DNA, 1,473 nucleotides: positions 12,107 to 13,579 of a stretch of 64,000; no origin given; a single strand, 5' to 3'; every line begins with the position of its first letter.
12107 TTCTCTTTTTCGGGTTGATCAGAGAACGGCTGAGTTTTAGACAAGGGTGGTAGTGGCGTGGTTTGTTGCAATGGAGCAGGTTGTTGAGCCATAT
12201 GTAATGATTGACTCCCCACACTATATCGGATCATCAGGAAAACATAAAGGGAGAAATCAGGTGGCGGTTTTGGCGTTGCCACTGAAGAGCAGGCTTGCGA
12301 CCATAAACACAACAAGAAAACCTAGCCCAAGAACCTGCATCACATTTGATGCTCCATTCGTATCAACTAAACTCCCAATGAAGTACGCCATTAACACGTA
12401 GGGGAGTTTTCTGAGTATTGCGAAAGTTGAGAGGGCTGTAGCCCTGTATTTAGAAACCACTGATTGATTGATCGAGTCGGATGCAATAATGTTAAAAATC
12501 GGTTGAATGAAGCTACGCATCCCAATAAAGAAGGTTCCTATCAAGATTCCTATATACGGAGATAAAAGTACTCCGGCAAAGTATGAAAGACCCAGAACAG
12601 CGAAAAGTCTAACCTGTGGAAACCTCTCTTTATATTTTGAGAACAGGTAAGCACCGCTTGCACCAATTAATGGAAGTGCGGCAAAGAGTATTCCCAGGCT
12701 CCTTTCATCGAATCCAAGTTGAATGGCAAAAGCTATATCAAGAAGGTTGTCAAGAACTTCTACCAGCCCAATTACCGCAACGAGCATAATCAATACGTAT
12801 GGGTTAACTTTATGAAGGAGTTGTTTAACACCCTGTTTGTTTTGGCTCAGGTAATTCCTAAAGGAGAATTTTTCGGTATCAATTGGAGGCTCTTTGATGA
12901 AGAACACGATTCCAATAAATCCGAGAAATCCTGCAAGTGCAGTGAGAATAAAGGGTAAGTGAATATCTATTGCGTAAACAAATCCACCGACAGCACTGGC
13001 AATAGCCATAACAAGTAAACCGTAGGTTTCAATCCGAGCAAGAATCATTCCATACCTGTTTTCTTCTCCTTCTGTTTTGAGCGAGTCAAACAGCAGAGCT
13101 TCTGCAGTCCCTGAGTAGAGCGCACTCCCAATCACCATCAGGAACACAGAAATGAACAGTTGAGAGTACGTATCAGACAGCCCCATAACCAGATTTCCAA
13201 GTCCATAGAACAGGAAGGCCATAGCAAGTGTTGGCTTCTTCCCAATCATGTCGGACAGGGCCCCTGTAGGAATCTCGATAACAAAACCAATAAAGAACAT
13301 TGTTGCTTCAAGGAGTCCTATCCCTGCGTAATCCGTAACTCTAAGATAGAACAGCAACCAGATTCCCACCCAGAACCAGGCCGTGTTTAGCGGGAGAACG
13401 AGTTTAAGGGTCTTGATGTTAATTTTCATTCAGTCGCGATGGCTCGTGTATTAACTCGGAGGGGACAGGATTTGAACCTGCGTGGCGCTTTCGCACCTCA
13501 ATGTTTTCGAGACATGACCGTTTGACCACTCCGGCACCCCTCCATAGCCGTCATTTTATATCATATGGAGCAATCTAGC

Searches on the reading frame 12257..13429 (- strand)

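Call 61: search_protein_families(library=pfam, proteins=[window:12257-13429:-], max_evalue=0.00001)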
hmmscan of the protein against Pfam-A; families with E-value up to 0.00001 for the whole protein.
window:12257-13429:- (390 aa): 1 family
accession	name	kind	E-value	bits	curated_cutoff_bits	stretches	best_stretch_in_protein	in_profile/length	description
PF07690.21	MFS_1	-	2.8e-22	79.5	33.4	1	32-337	29-336/347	Major Facilitator Superfamily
